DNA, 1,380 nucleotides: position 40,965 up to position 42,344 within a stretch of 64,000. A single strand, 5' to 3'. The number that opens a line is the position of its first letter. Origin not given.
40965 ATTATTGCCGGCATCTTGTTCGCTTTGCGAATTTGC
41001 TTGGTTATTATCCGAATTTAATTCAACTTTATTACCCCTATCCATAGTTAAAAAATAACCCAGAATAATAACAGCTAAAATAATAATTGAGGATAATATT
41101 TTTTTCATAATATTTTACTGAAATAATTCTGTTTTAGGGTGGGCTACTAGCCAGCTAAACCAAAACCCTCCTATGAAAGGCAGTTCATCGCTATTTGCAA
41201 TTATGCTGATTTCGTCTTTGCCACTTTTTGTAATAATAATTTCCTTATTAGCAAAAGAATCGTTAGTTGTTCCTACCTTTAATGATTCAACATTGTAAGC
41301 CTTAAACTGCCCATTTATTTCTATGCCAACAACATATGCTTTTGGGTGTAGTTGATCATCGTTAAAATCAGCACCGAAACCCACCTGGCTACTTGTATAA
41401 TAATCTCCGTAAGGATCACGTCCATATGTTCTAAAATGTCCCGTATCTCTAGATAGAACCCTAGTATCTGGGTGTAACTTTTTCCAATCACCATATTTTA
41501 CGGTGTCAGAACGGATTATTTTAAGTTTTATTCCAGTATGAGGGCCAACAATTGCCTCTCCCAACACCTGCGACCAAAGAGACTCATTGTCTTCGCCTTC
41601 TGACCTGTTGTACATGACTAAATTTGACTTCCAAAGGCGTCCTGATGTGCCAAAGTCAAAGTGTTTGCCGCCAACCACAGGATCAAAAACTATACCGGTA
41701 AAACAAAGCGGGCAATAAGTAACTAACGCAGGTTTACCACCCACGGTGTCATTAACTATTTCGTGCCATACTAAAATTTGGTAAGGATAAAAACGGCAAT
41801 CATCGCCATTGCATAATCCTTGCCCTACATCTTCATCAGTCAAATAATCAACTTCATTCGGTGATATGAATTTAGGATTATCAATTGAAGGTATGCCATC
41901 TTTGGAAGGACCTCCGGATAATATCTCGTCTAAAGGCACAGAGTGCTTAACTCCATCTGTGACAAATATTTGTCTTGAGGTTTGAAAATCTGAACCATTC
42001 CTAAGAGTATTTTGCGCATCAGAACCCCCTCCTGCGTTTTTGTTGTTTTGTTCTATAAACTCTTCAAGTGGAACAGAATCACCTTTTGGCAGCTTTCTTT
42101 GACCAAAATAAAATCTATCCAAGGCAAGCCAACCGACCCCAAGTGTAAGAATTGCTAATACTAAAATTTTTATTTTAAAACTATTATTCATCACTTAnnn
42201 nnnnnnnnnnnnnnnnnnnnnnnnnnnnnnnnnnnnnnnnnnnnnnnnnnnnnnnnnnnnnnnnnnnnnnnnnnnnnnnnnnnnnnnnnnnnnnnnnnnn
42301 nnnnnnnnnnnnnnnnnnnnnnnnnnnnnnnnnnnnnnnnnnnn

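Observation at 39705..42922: Five-gene thiol-disulfide operon: ArsR, Trx-like, DUF3179, TlpA, CcdA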

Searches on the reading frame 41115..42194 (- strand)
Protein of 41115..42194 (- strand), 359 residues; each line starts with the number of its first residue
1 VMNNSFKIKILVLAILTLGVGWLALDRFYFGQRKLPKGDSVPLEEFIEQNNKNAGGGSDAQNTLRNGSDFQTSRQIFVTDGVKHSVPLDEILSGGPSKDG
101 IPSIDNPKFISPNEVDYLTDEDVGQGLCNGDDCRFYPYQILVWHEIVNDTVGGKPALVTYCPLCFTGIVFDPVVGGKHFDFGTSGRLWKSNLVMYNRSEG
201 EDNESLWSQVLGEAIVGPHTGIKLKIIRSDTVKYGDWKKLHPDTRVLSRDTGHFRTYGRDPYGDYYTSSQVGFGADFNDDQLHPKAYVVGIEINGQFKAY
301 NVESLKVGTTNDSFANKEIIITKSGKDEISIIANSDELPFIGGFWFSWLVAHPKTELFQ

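Call 3: search_protein_families(library=pfam, proteins=[window:41115-42194:-], max_evalue=0.01)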
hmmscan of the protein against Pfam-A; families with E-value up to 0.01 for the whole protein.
window:41115-42194:- (359 aa): 1 family
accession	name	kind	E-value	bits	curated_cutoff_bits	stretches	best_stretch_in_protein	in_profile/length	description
PF11376.13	DUF3179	-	6.3e-77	259.3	27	1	98-329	1-230/292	Protein of unknown function (DUF3179)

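Call 4: search_protein_families(library=ncbifam, proteins=[window:41115-42194:-], max_evalue=0.01)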
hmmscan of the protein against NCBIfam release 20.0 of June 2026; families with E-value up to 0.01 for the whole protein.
window:41115-42194:- (359 aa): 0 families

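Call 10: find_homologous_proteins(query=window:41115-42194:-, max_evalue=0.00001)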
Query window:41115-42194:- (359 aa): 7415 proteins with E <= 0.00001 among 8000 candidates; the best 120 are listed.
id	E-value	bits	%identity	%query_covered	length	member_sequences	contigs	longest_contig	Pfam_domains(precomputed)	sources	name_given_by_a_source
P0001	2.9e-247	838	100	100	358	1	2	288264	PF11376.14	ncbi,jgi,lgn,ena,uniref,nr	ncbi:MAG: hypothetical protein COV29_01715 [Candidatus Yanofskybacteria bacterium CG10_big_fil_rev_8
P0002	1.5e-143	496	63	93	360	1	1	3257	PF11376.14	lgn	-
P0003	2.1e-135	470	62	91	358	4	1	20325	PF11376.14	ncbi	ncbi:MAG: DUF3179 domain-containing protein [Candidatus Paceibacteria bacterium]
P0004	2.8e-133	463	57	99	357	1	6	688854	PF11376.14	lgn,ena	-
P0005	4.2e-133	462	57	100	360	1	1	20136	PF11376.14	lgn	-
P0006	1.0e-132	461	59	98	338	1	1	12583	PF11376.14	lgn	-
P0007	1.1e-132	461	59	98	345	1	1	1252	PF11376.14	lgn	-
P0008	5.1e-131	455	58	98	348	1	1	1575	PF11376.14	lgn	-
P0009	1.0e-130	454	61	91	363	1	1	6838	PF11376.14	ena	-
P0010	6.5e-130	452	60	92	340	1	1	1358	PF11376.14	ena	-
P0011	1.0e-129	451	67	78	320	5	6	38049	PF11376.14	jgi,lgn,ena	-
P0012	1.8e-129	450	61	91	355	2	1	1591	PF11376.14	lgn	-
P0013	3.4e-129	449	62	91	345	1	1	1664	PF11376.14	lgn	-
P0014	1.7e-128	447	59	92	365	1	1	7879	PF11376.14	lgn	-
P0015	1.7e-128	447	57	94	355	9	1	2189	PF11376.14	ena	-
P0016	2.4e-128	446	58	92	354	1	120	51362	PF11376.14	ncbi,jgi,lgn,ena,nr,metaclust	ncbi:DUF3179 domain-containing protein [bacterium]|jgi:hypothetical protein|nr:DUF3179 domain-contai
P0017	3.2e-128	446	58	92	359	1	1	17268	PF11376.14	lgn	-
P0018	4.2e-128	446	59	92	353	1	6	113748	PF11376.14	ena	-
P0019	5.4e-128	445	66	79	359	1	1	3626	PF11376.14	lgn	-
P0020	5.9e-128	445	57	98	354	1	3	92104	PF11376.14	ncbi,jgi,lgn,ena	-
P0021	6.1e-128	445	62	85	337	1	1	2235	PF11376.14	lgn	-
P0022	6.5e-128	445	59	91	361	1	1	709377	PF11376.14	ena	-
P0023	6.8e-128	445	56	99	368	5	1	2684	PF11376.14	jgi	-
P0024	7.2e-128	445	57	97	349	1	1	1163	PF11376.14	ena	-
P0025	7.5e-128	445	57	99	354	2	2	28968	PF11376.14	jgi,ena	-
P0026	7.8e-128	445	62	85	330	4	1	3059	PF11376.14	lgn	-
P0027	1.1e-127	444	65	80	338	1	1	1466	PF11376.14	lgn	-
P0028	1.5e-127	444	56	97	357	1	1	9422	PF11376.14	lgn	-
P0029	2.0e-127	443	57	99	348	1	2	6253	PF11376.14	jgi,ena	-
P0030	2.1e-127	443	56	99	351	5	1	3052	PF11376.14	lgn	-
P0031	2.6e-127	443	58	92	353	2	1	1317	PF11376.14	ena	-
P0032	2.7e-127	443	55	97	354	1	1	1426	PF11376.14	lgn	-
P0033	3.2e-127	443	57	99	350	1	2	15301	PF11376.14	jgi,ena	-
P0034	4.5e-127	442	59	94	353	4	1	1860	PF11376.14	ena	-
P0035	6.9e-127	442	57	97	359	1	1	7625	PF11376.14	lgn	-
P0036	7.7e-127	441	64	81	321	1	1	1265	PF11376.14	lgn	-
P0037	8.8e-127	441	56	98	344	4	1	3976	PF11376.14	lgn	-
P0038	9.3e-127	441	57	97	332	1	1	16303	PF11376.14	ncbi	-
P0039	1.1e-126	441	56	99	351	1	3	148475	PF11376.14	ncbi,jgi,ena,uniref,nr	ncbi:MAG: hypothetical protein COU47_03070 [Candidatus Niyogibacteria bacterium CG10_big_fil_rev_8_2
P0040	1.2e-126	441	55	98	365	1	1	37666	PF11376.14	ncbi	ncbi:MAG: DUF3179 domain-containing (seleno)protein [Candidatus Paceibacterota bacterium]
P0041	1.4e-126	441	58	92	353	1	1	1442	PF11376.14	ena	-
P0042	1.5e-126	441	65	80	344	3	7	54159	PF11376.14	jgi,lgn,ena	-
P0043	1.6e-126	440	55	100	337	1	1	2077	PF11376.14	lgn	-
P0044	1.9e-126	440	58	92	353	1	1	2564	PF11376.14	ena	-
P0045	3.4e-126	439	56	99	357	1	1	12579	PF11376.14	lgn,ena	-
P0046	3.8e-126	439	57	97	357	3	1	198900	PF11376.14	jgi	-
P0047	3.8e-126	439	61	85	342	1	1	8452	PF11376.14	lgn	-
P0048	4.0e-126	439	56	98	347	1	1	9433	PF11376.14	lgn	-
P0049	5.1e-126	439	59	94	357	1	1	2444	PF11376.14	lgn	-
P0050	5.1e-126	439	56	99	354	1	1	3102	PF11376.14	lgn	-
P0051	5.5e-126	439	57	97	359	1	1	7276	PF11376.14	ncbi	-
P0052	7.9e-126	438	59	91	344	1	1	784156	PF11376.14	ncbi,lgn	ncbi:MAG: DUF3179 domain-containing protein [Candidatus Paceibacterota bacterium]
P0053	8.1e-126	438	57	99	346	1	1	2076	PF11376.14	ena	-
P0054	1.1e-125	438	58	89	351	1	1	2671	PF11376.14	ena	-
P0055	1.2e-125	438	56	100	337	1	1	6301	PF11376.14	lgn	-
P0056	1.4e-125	437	60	91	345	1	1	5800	PF11376.14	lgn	-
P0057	1.5e-125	437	66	80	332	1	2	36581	PF11376.14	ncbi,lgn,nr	ncbi:MAG: DUF3179 domain-containing protein [Candidatus Zambryskibacteria bacterium]|nr:DUF3179 doma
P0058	1.5e-125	437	59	89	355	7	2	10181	PF11376.14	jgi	-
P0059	1.5e-125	437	59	91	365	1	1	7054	PF11376.14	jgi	-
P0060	1.9e-125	437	66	80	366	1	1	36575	PF11376.14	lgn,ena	-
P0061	2.0e-125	437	58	94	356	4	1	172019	PF11376.14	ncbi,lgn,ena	-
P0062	2.5e-125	437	59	91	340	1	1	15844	PF11376.14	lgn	-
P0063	2.5e-125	437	56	100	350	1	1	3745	PF11376.14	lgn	-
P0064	2.6e-125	436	54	100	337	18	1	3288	PF11376.14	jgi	-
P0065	3.0e-125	436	60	91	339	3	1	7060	PF11376.14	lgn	-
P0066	3.5e-125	436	63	80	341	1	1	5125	PF11376.14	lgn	-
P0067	3.5e-125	436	57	97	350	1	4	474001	PF11376.14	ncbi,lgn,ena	-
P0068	3.6e-125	436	58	97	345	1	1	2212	PF11376.14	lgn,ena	-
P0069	5.3e-125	435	55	97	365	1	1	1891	PF11376.14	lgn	-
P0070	6.0e-125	435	54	99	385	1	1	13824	PF11376.14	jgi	-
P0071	6.6e-125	435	63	80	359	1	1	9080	PF11376.14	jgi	-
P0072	8.2e-125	435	63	81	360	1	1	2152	PF11376.14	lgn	-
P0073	9.5e-125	435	58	92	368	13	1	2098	PF11376.14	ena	-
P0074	1.0e-124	435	58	92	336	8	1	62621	PF11376.14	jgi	-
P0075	1.3e-124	434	56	94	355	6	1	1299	PF11376.14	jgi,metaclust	metaclust:\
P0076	1.5e-124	434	58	98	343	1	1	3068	PF11376.14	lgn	-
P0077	1.6e-124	434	63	80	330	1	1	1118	PF11376.14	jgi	-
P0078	1.7e-124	434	57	97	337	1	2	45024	PF11376.14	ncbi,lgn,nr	ncbi:MAG: DUF3179 domain-containing protein [Candidatus Zambryskibacteria bacterium]|nr:DUF3179 doma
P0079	1.9e-124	434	55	100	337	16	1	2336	PF11376.14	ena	-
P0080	1.9e-124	434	57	91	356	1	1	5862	PF11376.14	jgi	jgi:hypothetical protein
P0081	2.0e-124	434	56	99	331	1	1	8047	PF11376.14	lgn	-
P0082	2.1e-124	433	57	91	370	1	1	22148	PF11376.14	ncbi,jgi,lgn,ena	-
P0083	2.2e-124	433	54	100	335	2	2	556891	PF11376.14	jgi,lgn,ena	-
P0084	3.1e-124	433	66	79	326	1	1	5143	PF11376.14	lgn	-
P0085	5.2e-124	432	61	86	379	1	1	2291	PF11376.14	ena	-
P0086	5.3e-124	432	59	91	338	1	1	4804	PF11376.14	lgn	-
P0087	6.4e-124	432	55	99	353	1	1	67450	PF11376.14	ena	-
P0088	6.7e-124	432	56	97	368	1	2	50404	PF11376.14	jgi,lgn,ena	-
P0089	7.3e-124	432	55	100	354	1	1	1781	PF11376.14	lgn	-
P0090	7.5e-124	432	55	100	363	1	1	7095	PF11376.14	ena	-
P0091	7.6e-124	432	58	91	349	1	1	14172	PF11376.14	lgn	-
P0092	9.4e-124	431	63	80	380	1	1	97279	PF11376.14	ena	-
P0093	9.7e-124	431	57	92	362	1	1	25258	PF11376.14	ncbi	-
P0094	1.0e-123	431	58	92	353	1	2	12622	PF11376.14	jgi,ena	-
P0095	1.1e-123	431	54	98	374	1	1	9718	PF11376.14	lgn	-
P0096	1.1e-123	431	54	98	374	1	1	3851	PF11376.14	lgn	-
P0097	1.3e-123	431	56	97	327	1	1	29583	PF11376.14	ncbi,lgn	ncbi:MAG: DUF3179 domain-containing protein [Candidatus Paceibacteria bacterium]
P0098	1.5e-123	431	59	92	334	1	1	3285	PF11376.14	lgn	-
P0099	1.6e-123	431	55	99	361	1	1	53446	PF11376.14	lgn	-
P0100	2.3e-123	430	55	97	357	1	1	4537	PF11376.14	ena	-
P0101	2.5e-123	430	57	92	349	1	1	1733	PF11376.14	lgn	-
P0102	2.6e-123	430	63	77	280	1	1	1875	PF11376.14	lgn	-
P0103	2.9e-123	430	58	91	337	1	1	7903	PF11376.14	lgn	-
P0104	2.9e-123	430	61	86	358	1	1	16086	PF11376.14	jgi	jgi:hypothetical protein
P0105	4.2e-123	429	57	95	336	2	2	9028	PF11376.14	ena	-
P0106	5.3e-123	429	59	87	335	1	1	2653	PF11376.14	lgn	-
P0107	5.5e-123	429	55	99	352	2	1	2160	PF11376.14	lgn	-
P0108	5.7e-123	429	58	91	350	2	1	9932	PF11376.14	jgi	-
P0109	7.7e-123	428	56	99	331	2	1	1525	PF11376.14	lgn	-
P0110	9.3e-123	428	54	99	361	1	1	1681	PF11376.14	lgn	-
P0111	1.2e-122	428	57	87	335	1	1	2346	PF11376.14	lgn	-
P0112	1.3e-122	428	63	81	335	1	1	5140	PF11376.14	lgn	-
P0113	1.4e-122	428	55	99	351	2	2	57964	PF11376.14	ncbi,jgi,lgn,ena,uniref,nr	ncbi:MAG: hypothetical protein COU06_00975 [Candidatus Harrisonbacteria bacterium CG10_big_fil_rev_8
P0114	1.6e-122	427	55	99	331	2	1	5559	PF11376.14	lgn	-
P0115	1.6e-122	427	54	92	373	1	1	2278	PF11376.14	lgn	-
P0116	1.7e-122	427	55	100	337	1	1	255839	PF11376.14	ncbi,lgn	ncbi:MAG: DUF3179 domain-containing protein [Candidatus Colwellbacteria bacterium]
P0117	1.9e-122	427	61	80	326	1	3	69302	PF11376.14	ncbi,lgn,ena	ncbi:MAG: DUF3179 domain-containing protein [Patescibacteria group bacterium]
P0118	2.0e-122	427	58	97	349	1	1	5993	PF11376.14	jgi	jgi:hypothetical protein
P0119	2.6e-122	427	63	81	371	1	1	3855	PF11376.14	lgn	-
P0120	2.8e-122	426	56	98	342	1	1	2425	PF11376.14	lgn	-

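Call 13: find_related_loci(query=A1, collection=genome_contigs, flank=6000)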
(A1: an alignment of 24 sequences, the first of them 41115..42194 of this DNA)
Query A1 (359 aa) in genome_contigs; peptide patterns used: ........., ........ (x = any residue, [..] = any of these).
600 stretches matched a pattern (row limit reached: there are more); 595 encode a relative of the query (tblastn E <= 1e-3); the best 80 are kept; 80 distinct loci.
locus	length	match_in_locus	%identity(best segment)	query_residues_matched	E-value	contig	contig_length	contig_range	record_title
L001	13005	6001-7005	60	9-359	3e-130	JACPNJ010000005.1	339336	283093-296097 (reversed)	MAG: Candidatus Yanofskybacteria bacterium isolate NC_groundwater_572_Ag_S-0.1um_42_14 S35_SO-1_scaffold_295557, whole g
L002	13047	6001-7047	57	8-359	1e-129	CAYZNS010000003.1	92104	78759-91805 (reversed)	MAG TPA_asm: uncultured Candidatus Saccharibacteria bacterium isolate binchicken_co21_230 genome assembly, contig: NODE_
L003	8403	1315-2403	55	8-359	9e-129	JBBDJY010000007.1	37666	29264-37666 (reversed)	MAG: Candidatus Paceibacterota bacterium isolate LejiaA_44_14 Lejia_A_1748_length_37666_cov_8, whole genome shotgun sequ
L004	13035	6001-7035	57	10-359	2e-128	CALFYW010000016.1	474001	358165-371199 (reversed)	MAG TPA_asm: uncultured bacterium isolate SRR7515931_bin.90_CONCOCT_v1.1_MAG genome assembly, contig: ERZ869938.8, whole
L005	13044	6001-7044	55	6-359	4e-123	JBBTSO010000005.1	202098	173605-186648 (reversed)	MAG: Patescibacteria group bacterium isolate H41-bin155_1 H41_bin155_1_000000000005, whole genome shotgun sequence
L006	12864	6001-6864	62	69-359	9e-121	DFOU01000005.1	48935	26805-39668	MAG TPA_asm: Patescibacteria group bacterium UBA3533 UBA3533_contig_3321, whole genome shotgun sequence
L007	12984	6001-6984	56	26-359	2e-120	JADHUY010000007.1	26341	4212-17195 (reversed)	MAG: Parcubacteria group bacterium isolate BS150m-G58 BS-150m-C1546, whole genome shotgun sequence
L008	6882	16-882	60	72-359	9e-119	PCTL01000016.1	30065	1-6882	MAG: Candidatus Lloydbacteria bacterium CG22_combo_CG10-13_8_21_14_all_47_15 CG22_scaffold_872_c, whole genome shotgun s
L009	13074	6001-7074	54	3-359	1e-118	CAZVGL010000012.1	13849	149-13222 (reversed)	MAG TPA_asm: uncultured Candidatus Saccharibacteria bacterium isolate binchicken_co28_93 genome assembly, contig: NODE_2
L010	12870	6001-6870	65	72-359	7e-127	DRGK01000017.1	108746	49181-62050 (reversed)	MAG TPA_asm: Candidatus Jorgensenbacteria bacterium isolate HyVt-344 HyVt-344_k145_945644, whole genome shotgun sequence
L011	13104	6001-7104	51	2-359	1e-116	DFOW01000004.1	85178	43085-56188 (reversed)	MAG TPA_asm: Patescibacteria group bacterium UBA3531 UBA3531_contig_6455, whole genome shotgun sequence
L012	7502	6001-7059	51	2-359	1e-113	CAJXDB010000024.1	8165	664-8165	TPA_asm: uncultured bacterium isolate ERR599062_bin.104_MetaBAT_v2.12.1_MAG genome assembly, contig: NODE_8365_length_81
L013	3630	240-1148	58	41-341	3e-115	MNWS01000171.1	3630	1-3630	MAG: Candidatus Marinimicrobia bacterium CG1_02_48_14 cg1_0.2_scaffold_25558_c, whole genome shotgun sequence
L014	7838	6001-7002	49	18-359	3e-100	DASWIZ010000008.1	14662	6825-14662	MAG TPA_asm: Candidatus Paceibacterota bacterium isolate SMAG_U2882 k141_1929277, whole genome shotgun sequence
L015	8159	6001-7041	47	1-359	6e-100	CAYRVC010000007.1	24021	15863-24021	MAG TPA_asm: uncultured Candidatus Saccharibacteria bacterium isolate binchicken_co227_921 genome assembly, contig: NODE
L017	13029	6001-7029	47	2-359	3e-98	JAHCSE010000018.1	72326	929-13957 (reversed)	MAG: Patescibacteria group bacterium isolate Bin_194 c_000000000018, whole genome shotgun sequence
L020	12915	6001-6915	51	65-359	1e-97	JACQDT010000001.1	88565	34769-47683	MAG: Candidatus Azambacteria bacterium isolate NC_groundwater_1002_Pr1_S-0.65um_50_11 Montesol18_Sp65_coassembly_scaffol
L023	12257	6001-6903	51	63-359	4e-96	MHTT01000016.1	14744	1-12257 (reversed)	MAG: Candidatus Wildermuthbacteria bacterium RIFCSPHIGHO2_01_FULL_49_22b rifcsphigho2_01_scaffold_28982, whole genome sh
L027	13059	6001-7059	46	12-359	6e-94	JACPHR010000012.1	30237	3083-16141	MAG: Candidatus Taylorbacteria bacterium isolate NC_groundwater_419_Ag_B-0.1um_49_17 GD18-4_B1_scaffold_504444, whole ge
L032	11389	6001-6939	47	47-358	1e-89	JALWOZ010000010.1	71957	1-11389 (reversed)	MAG: Candidatus Kaiserbacteria bacterium isolate M2_maxbin2_scaf2bin.264 M2_NODE_214_length_71957_cov_8.919797, whole ge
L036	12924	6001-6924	44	47-359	4e-85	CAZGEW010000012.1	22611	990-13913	MAG TPA_asm: uncultured Methanosarcinales archaeon isolate binchicken_co144_1089 genome assembly, contig: NODE_4780_leng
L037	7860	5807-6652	48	78-359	3e-84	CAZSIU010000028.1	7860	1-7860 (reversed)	MAG TPA_asm: uncultured Methanosarcinales archaeon isolate SRP178908_co1_292 genome assembly, contig: NODE_7437_length_7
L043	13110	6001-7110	40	30-359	2e-81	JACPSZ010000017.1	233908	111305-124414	MAG: Thaumarchaeota archaeon isolate NC_groundwater_719_Ag_S-0.2um_45_15 S36_SO-2_scaffold_160867, whole genome shotgun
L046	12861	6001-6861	47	71-358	3e-80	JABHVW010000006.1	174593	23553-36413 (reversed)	MAG: Candidatus Peregrinibacteria bacterium isolate SI047_bin117 k141_200255, whole genome shotgun sequence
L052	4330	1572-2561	42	66-358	9e-79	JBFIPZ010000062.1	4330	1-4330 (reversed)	MAG: Nitrosopumilaceae archaeon isolate Mix_sand12.2021.10.Z.69 k141_2937444_length_4330_cov_15.0000, whole genome shotg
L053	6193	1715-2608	46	63-358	1e-78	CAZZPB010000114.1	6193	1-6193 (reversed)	MAG TPA_asm: uncultured Candidatus Peribacteria bacterium isolate binchicken_co203_456 genome assembly, contig: k141_105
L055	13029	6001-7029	41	55-358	3e-78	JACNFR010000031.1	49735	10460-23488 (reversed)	MAG: Nitrosopumilus sp. isolate NIOZ-UU107 NIOZ-UU_NODE_655_length_49735_cov_63.9896, whole genome shotgun sequence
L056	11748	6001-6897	45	60-358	3e-78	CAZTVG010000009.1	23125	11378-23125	MAG TPA_asm: Candidatus Woesearchaeota archaeon isolate binchicken_co202_56 genome assembly, contig: NODE_357_length_231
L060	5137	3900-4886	41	68-359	9e-78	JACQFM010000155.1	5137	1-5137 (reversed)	MAG: Thaumarchaeota archaeon isolate NC_groundwater_1047_Pr1_S-0.65um_38_12 Montesol18_Sp65_coassembly_scaffold_1346694,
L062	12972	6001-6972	41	72-358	3e-77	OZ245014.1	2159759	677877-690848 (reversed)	MAG: Nitrosarchaeum sp. isolate 6c44fd2d-09a9-4874-8e7b-1c6d34cb83b8 genome assembly, chromosome: 1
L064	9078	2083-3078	43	65-359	2e-77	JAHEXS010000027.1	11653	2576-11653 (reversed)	MAG: Candidatus Nitrosotenuis sp. isolate nzgw11 NODE_5950_length_11654_cov_3.359490, whole genome shotgun sequence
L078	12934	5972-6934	43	72-355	1e-75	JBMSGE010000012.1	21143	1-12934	MAG: Nitrosopumilaceae archaeon isolate CJ_V2_S8_50percent_ser_metabat.9 NODE_596_length_21143_cov_12.451204, whole geno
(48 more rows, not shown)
